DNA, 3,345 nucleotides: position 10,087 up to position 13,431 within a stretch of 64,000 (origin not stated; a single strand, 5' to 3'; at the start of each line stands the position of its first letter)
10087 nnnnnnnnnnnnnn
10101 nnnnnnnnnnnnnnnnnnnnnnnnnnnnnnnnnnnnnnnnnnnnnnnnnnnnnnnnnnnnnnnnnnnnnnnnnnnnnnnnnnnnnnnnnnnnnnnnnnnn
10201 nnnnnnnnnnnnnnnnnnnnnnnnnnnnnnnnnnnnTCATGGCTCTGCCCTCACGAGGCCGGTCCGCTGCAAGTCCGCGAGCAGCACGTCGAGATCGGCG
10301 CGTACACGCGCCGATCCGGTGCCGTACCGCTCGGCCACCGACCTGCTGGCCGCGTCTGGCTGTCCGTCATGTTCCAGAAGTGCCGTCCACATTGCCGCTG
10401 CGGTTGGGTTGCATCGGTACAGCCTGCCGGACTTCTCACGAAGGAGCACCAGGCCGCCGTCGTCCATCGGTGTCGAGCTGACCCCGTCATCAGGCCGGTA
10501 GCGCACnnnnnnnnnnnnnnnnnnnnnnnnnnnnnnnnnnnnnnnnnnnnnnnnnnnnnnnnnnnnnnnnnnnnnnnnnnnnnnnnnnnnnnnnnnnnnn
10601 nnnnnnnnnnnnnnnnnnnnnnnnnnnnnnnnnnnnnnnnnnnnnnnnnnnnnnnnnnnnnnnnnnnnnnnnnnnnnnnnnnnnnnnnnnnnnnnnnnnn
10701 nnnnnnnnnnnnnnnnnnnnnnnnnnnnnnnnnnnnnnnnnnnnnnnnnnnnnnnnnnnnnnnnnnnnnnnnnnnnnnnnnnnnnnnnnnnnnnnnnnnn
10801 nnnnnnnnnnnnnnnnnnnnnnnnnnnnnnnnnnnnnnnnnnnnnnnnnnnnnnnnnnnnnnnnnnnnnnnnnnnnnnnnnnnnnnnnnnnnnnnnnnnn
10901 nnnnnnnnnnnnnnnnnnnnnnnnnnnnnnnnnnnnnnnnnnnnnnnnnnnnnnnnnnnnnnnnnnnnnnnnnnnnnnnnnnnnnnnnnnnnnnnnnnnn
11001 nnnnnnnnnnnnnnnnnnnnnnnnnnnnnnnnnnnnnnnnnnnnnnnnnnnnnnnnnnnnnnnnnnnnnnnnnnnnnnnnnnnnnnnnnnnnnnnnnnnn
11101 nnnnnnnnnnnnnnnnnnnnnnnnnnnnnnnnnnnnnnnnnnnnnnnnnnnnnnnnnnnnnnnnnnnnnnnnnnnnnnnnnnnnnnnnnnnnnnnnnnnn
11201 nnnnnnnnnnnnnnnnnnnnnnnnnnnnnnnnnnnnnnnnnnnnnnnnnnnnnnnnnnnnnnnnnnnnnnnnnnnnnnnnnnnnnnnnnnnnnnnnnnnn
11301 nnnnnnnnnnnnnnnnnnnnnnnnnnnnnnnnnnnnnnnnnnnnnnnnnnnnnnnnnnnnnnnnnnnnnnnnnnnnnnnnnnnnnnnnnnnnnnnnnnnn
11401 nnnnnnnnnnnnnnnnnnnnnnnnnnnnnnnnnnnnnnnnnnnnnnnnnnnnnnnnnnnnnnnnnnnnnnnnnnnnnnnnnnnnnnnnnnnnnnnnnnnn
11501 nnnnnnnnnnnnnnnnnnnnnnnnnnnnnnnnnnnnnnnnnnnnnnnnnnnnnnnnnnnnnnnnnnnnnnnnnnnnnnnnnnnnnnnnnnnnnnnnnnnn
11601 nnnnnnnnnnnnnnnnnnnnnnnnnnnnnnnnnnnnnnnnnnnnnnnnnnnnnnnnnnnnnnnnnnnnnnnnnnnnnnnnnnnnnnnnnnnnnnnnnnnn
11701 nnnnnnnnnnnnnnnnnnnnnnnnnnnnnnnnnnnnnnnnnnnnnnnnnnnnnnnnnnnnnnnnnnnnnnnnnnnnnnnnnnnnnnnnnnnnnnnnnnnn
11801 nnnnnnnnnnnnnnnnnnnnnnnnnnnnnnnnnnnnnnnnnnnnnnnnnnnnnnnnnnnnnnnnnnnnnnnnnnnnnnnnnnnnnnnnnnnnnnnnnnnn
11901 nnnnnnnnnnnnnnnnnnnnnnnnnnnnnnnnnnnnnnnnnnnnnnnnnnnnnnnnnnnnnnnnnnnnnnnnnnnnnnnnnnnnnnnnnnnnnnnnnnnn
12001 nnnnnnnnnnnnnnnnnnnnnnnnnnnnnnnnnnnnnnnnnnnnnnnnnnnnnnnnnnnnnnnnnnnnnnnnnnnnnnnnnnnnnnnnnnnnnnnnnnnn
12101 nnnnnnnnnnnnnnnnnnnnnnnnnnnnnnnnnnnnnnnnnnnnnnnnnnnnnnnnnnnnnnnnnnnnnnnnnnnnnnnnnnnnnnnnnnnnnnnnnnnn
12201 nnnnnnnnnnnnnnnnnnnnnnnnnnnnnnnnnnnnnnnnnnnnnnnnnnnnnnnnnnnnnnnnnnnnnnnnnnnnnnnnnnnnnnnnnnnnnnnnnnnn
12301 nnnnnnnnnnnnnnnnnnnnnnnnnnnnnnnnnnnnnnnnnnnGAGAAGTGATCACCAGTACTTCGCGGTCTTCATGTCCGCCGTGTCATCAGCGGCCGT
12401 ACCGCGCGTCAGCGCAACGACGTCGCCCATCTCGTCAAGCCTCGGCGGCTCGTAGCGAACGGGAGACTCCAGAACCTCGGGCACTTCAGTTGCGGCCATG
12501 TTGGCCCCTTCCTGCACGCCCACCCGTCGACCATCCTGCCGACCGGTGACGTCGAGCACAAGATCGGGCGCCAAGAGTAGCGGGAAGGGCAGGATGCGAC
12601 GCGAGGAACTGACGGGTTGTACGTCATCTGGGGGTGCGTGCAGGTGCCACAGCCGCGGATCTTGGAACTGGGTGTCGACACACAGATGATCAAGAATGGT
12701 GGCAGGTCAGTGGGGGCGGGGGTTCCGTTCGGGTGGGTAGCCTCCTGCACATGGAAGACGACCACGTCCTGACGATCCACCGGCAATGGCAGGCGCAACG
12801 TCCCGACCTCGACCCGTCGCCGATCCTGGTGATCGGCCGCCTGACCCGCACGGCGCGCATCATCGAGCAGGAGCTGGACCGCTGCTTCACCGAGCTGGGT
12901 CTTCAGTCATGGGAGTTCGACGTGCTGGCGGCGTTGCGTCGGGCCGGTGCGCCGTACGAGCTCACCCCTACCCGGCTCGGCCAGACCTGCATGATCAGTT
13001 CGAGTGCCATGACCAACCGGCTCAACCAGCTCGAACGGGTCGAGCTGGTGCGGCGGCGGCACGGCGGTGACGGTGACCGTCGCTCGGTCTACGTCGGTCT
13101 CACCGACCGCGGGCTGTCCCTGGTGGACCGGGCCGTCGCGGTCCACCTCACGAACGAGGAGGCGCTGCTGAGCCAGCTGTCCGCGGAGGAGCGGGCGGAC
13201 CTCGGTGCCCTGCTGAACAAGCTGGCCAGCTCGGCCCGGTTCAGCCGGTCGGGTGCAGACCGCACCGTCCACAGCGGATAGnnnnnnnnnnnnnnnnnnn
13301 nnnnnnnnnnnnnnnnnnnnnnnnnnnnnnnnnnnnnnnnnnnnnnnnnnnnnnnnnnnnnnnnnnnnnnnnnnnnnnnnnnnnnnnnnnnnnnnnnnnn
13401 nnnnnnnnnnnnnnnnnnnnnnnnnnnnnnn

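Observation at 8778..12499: Translationally coupled lasso-peptide operon (A-C-B1-B2) ending in a PIMT-type O-methyltransferase, in a lower-GC patch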

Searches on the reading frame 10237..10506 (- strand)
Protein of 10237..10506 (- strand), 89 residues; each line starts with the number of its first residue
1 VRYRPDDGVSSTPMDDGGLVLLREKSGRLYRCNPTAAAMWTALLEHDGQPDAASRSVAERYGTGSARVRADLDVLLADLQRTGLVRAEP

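Call 4: search_protein_families(library=pfam, proteins=[window:10237-10506:-], max_evalue=0.01)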
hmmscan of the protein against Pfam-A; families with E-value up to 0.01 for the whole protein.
window:10237-10506:- (89 aa): 1 family
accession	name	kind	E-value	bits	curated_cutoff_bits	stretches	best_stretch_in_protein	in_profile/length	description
PF05402.18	PqqD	-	3.8e-11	43.6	23.4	1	19-85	2-67/67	Coenzyme PQQ synthesis protein D (PqqD)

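Call 6: search_protein_families(library=ncbifam, proteins=[window:10237-10506:-], max_evalue=0.01)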
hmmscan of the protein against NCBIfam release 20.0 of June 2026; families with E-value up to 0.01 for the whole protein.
window:10237-10506:- (89 aa): 3 families
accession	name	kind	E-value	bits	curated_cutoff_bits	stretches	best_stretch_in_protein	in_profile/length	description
NF033530.1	lasso_PqqD_Strm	exception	7.5e-14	51.7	70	1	8-85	3-78/78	lasso peptide biosynthesis PqqD family chaperone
NF038044.1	act_def_assoc_B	subfamily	3.5e-09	37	45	1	3-58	1-54/63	actinodefensin-associated protein B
TIGR04353.1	PqqD_rel_X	equivalog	0.0052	17.7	35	1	16-86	2-74/74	HPr-rel-A system PqqD family peptide chaperone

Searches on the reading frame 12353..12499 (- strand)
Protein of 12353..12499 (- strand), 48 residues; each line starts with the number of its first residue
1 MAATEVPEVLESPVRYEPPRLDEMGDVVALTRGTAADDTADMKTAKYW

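Call 4: search_protein_families(library=pfam, proteins=[window:12353-12499:-], max_evalue=0.01)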
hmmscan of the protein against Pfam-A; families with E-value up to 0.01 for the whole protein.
window:12353-12499:- (48 aa): 0 families

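Call 6: search_protein_families(library=ncbifam, proteins=[window:12353-12499:-], max_evalue=0.01)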
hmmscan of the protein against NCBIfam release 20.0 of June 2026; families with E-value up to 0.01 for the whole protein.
window:12353-12499:- (48 aa): 1 family
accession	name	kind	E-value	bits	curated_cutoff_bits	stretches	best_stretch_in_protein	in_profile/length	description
NF033521.1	lasso_leader_L3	domain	1.9e-06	27.6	19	1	16-34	1-19/20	lasso RiPP family leader peptide-containing protein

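Call 18: find_homologous_proteins(query=window:12353-12499:-, max_evalue=10)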
Query window:12353-12499:- (48 aa): 11 proteins with E <= 10 among 11 candidates.
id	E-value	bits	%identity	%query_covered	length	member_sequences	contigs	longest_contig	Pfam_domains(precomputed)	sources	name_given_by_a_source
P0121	1.4e-23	98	100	100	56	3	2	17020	-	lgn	-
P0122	2.4e-23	97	100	100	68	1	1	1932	-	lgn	-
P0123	8.9e-22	92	96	100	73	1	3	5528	-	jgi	jgi:hypothetical protein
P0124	7.4e-20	86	88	100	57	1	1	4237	-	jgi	jgi:hypothetical protein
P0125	1.0e-18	83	81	100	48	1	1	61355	-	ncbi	ncbi:lasso RiPP family leader peptide-containing protein [Actinokineospora sp.]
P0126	4.4e-15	71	89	73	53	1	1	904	-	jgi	jgi:hypothetical protein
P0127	6.3e-15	71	79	100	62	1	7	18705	-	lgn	-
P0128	1.0e-13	67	73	100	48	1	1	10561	-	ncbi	ncbi:MAG: lasso RiPP family leader peptide-containing protein [Sciscionella sp.]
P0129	5.9e-13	65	67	100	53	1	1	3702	-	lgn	-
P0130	2.7e-12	63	70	96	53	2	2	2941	-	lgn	-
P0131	3.9e-12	62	70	96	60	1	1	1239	-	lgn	-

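Call 46: find_homologous_proteins(query=A2, max_evalue=1)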
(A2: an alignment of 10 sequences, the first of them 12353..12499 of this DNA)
Query A2 (10 sequences) (48 aa, profile of the alignment): 82 proteins with E <= 1 among 902 candidates.
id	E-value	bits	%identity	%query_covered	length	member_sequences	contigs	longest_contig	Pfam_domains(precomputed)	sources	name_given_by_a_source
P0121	2.0e-25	106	100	100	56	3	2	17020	-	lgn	-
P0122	3.6e-25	105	100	100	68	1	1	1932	-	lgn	-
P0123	3.6e-25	105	96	100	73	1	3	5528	-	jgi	jgi:hypothetical protein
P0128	4.2e-25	105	73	100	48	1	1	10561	-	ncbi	ncbi:MAG: lasso RiPP family leader peptide-containing protein [Sciscionella sp.]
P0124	8.3e-25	104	88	100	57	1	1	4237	-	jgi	jgi:hypothetical protein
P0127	9.3e-25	103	79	100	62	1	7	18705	-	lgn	-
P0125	1.7e-24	103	81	100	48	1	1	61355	-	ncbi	ncbi:lasso RiPP family leader peptide-containing protein [Actinokineospora sp.]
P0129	6.3e-24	101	67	100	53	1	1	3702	-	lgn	-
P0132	6.7e-24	101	71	100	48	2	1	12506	-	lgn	-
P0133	7.9e-24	100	71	100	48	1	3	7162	-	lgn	-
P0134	1.3e-23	100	75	100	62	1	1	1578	-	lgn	-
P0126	1.5e-23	100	89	73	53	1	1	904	-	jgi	jgi:hypothetical protein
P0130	2.0e-23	99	70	96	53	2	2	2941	-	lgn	-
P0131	2.9e-23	99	70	96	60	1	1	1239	-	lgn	-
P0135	8.3e-23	97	83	100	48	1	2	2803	-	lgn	-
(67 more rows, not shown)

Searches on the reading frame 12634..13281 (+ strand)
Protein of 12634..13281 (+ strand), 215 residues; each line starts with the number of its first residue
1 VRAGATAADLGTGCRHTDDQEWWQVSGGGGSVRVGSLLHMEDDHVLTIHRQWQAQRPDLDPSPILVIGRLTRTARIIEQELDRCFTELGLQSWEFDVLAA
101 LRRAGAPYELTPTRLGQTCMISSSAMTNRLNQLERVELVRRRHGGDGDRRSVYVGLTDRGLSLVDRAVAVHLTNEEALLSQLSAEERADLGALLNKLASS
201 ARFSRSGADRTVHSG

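Call 4: search_protein_families(library=pfam, proteins=[window:12634-13281:+], max_evalue=0.01)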
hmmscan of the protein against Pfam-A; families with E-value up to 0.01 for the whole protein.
window:12634-13281:+ (215 aa): 4 families
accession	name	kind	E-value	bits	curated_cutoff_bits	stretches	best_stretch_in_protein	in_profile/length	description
PF12802.13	MarR_2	-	1.2e-09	38.6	27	1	89-150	2-60/61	MarR family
PF01047.28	MarR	-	3.7e-05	24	24.6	1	94-152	5-59/59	MarR family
PF13463.12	HTH_27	-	0.0057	17.3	22.2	0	115-160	24-68/68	Winged helix DNA-binding domain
PF12840.13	HTH_20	-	0.009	16.4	27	0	96-142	8-51/51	Helix-turn-helix domain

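Call 6: search_protein_families(library=ncbifam, proteins=[window:12634-13281:+], max_evalue=0.01)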
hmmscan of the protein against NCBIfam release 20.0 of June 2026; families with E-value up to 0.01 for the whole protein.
window:12634-13281:+ (215 aa): 10 families
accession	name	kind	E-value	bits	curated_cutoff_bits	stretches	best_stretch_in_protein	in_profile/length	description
TIGR02337.1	HpaR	equivalog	4.5e-08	33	121.2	1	97-197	33-129/130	homoprotocatechuate degradation operon regulator HpaR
NF045593.1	bilirub_TF_BilQ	equivalog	4.3e-06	26.5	125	1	112-199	47-133/135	bilirubin utilization transcriptional regulator BilQ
NF002926.0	PRK03573.1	equivalog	9.8e-06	25.5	120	1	70-198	9-134/144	transcriptional regulator SlyA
NF008565.1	PRK11512.1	equivalog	1e-05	25.6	240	1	70-197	14-142/144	multiple antibiotic resistance transcriptional regulator MarR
NF050133.1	TransRegFabT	equivalog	1.1e-05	25.7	200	1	104-197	38-130/138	fatty acid biosynthesis transcriptional regulator FabT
NF008122.0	PRK10870.1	equivalog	1.6e-05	24.7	157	1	110-199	72-160/176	transcriptional repressor MprA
NF053777.1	Saro0803TransReg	equivalog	2.8e-05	23.8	200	1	80-197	25-138/140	Saro_0803 family transcriptional regulator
NF052438.1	TransRegRv0880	equivalog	0.00015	21.6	220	1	68-190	17-128/143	Rv0880 family HTH-type transcriptional regulator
NF052638.1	TransRegOhrRVib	equivalog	0.00068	19.4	200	1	113-196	55-135/141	transcriptional regulator OhrR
NF038251.1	AdcR_fam_Zn_TF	equivalog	0.0029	17.9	175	1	109-199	49-141/143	zinc-dependent MarR family transcriptional regulator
